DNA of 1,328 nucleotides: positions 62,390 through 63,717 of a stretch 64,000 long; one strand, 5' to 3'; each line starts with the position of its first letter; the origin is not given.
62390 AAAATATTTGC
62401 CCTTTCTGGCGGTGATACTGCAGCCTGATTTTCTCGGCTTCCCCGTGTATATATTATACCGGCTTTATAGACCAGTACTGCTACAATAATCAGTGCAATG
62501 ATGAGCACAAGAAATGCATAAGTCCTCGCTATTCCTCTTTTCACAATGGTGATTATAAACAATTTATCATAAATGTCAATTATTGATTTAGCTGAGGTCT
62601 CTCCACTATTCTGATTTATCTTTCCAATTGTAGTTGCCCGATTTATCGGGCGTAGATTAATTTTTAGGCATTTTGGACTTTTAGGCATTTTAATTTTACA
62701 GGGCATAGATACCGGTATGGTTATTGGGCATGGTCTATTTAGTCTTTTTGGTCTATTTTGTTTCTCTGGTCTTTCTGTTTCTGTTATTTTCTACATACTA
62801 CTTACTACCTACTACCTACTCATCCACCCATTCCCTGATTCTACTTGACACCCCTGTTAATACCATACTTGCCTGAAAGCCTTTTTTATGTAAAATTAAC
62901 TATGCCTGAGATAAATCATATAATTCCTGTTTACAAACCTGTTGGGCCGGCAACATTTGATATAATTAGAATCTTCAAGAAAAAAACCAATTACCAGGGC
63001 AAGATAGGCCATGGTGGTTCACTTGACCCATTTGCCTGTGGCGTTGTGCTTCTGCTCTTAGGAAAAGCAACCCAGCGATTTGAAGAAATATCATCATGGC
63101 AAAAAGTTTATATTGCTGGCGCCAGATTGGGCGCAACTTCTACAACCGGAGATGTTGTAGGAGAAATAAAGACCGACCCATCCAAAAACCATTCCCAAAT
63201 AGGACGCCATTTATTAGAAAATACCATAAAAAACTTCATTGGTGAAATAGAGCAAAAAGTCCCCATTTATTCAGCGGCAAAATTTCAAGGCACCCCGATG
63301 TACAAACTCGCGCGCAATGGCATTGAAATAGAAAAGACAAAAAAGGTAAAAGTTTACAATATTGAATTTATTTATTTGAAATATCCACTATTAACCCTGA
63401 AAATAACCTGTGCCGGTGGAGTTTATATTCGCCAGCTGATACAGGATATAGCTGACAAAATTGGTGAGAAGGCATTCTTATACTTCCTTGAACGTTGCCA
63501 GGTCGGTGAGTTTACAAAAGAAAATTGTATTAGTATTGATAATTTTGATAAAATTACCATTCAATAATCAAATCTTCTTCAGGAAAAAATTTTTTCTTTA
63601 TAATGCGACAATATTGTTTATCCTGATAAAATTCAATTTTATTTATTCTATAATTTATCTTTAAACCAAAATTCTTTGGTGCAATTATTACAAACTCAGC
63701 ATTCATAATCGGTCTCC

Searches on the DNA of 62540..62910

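Call 73: search_rna_families(source=window, start=62540, end=62910, threshold=evalue, max_evalue=10)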
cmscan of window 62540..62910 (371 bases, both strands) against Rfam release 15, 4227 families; matches with E-value up to 10: 5.
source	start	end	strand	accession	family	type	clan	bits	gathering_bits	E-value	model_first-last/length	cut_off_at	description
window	62565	62651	-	RF03095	RAGATH-17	Gene; sRNA;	-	18.6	102.3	6.8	1-96/96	no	RAGATH-17 RNA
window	62541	62599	+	RF02407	snoR122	Gene; snRNA; snoRNA; CD-box;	-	14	36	9.5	1-74/74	no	Small nucleolar RNA snoR122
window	62616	62706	+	RF02166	PVT1_3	Gene; lncRNA;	-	13.7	45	0.27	1-95/95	no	Pvt1 oncogene conserved region 3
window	62564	62653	+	RF02079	STnc180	Gene; sRNA;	-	13.7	50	2.7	81-198/208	no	Enterobacterial sRNA STnc180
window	62811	62899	-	RF01929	bxd_1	Gene; lncRNA;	-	13.5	75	1.2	1-86/86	no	Bithoraxoid conserved region 1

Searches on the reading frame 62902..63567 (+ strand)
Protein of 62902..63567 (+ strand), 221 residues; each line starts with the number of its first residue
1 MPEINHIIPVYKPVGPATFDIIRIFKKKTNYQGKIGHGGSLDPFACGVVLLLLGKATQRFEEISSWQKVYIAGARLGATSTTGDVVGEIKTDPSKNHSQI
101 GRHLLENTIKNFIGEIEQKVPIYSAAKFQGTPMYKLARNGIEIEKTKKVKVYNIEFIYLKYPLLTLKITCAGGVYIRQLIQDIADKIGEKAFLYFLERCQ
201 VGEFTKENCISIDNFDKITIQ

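Call 81: find_homologous_proteins(query=window:62902-63567:+, max_evalue=1e-40)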
Query window:62902-63567:+ (221 aa): 199 proteins with E <= 1e-40 among 1546 candidates; the best 120 are listed.
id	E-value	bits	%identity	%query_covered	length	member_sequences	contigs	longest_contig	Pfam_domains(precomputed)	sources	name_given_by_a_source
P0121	4.7e-144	496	100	100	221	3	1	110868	PF01509.24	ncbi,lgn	-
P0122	6.5e-118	410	85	100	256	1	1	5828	PF01509.24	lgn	-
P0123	8.3e-112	390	78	100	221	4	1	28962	PF01509.24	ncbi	ncbi:MAG: tRNA pseudouridine(55) synthase TruB [bacterium]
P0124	4.0e-111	388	78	100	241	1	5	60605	PF01509.24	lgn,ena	-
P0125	5.4e-109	381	76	100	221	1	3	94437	PF01509.24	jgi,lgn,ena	-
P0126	1.4e-96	340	69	100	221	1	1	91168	PF01509.24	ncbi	ncbi:MAG: tRNA pseudouridine(55) synthase TruB [bacterium]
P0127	1.6e-95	337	69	100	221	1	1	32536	PF01509.24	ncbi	ncbi:MAG: tRNA pseudouridine(55) synthase TruB [candidate division WOR-3 bacterium]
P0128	2.5e-93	330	69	97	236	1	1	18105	PF01509.24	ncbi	-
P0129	4.1e-92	326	65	99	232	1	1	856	PF01509.24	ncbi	-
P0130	2.4e-91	323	65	100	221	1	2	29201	PF01509.24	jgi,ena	-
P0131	2.7e-91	323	64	100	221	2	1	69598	PF01509.24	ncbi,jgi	-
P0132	3.2e-91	323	66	100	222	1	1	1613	PF01509.24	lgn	-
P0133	6.1e-91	322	66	100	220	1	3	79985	PF01509.24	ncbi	ncbi:MAG: tRNA pseudouridine(55) synthase TruB [candidate division WOR-3 bacterium]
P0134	2.2e-89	317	64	100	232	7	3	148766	PF01509.24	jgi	-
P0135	1.6e-88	314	63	99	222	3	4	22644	PF01509.24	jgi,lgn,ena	jgi:tRNA pseudouridine55 synthase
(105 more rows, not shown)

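Call 82: find_encoding_contigs(protein=P0121, flank=10000, max_places=4)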
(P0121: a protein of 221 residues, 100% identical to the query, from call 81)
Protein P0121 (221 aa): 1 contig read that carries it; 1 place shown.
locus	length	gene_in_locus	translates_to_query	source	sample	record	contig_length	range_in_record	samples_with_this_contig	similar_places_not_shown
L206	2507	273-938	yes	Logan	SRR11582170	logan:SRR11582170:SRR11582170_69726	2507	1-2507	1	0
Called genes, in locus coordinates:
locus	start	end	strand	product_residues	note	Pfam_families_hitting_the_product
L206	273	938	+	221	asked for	PF01509:TruB_N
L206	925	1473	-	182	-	-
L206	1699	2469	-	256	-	PF25084:LbH_EIF2B (faint), PF25087:GMPPB_C (faint), PF00132:Hexapep, PF13720:Acetyltransf_11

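Call 83: find_encoding_contigs(protein=P0122, flank=10000, max_places=3)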
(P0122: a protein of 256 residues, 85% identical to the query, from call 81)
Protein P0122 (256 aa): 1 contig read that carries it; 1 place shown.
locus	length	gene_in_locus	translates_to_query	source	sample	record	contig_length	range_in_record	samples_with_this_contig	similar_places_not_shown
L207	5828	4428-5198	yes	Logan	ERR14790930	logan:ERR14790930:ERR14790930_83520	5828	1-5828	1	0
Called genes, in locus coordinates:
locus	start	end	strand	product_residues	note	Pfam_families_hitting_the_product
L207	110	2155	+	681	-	PF00535:Glycos_transf_2, PF13641:Glyco_tranf_2_3, PF13632:Glyco_trans_2_3, PF13727:CoA_binding_3, PF02397:Bac_transf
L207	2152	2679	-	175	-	-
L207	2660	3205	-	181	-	-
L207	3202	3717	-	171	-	PF07638:Sigma70_ECF, PF04542:Sigma70_r2, PF08281:Sigma70_r4_2, PF04545:Sigma70_r4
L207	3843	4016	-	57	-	PF00301:Rubredoxin, PF21349:RUBY_RBDX (faint)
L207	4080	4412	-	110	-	-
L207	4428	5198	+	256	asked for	PF01509:TruB_N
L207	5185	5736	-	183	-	PF14415:DUF4424 (faint)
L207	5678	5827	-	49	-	?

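Call 84: find_encoding_contigs(protein=P0123, flank=10000, max_places=3)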
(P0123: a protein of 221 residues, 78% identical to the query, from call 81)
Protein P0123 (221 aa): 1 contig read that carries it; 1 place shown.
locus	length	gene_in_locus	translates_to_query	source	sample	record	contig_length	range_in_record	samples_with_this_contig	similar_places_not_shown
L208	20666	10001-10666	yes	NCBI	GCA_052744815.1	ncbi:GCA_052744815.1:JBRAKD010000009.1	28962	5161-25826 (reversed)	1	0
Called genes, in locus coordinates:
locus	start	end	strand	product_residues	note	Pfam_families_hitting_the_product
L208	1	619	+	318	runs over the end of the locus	PF01073:3Beta_HSD (weak), PF01370:Epimerase, PF02719:Polysacc_synt_2, PF04321:RmlD_sub_bind, PF16363:GDP_Man_Dehyd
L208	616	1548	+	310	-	PF01073:3Beta_HSD, PF01370:Epimerase, PF04321:RmlD_sub_bind, PF16363:GDP_Man_Dehyd, PF02719:Polysacc_synt_2 (weak), PF07993:NAD_binding_4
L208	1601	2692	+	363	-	PF13439:Glyco_transf_4, PF13477:Glyco_trans_4_2 (weak), PF13579:Glyco_trans_4_4, PF20706:GT4-conflict, PF00534:Glycos_transf_1, PF13692:Glyco_trans_1_4, PF13524:Glyco_trans_1_2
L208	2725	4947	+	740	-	PF00515:TPR_1 (faint), PF07719:TPR_2 (faint), PF13174:TPR_6 (faint), PF13424:TPR_12 (faint), PF13428:TPR_14 (faint), PF13432:TPR_16 (faint)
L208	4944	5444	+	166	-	PF04390:LptE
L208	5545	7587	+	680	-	PF00535:Glycos_transf_2, PF10111:Glyco_tranf_2_2 (faint), PF13641:Glyco_tranf_2_3, PF13632:Glyco_trans_2_3, PF13727:CoA_binding_3, PF02397:Bac_transf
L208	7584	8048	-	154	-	-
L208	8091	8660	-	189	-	PF13490:zf-HC2 (weak)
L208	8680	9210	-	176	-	PF07638:Sigma70_ECF (weak), PF04542:Sigma70_r2, PF08281:Sigma70_r4_2, PF04545:Sigma70_r4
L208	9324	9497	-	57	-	PF00301:Rubredoxin, PF21349:RUBY_RBDX (faint)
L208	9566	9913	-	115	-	-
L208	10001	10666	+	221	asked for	PF01509:TruB_N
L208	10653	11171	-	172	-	PF14415:DUF4424 (faint)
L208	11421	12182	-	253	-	PF25084:LbH_EIF2B (faint), PF25087:GMPPB_C (faint), PF00132:Hexapep, PF13720:Acetyltransf_11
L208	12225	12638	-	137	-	PF22817:ApeP-like, PF07977:FabA, PF22818:ApeI-like, PF01575:MaoC_dehydratas (weak)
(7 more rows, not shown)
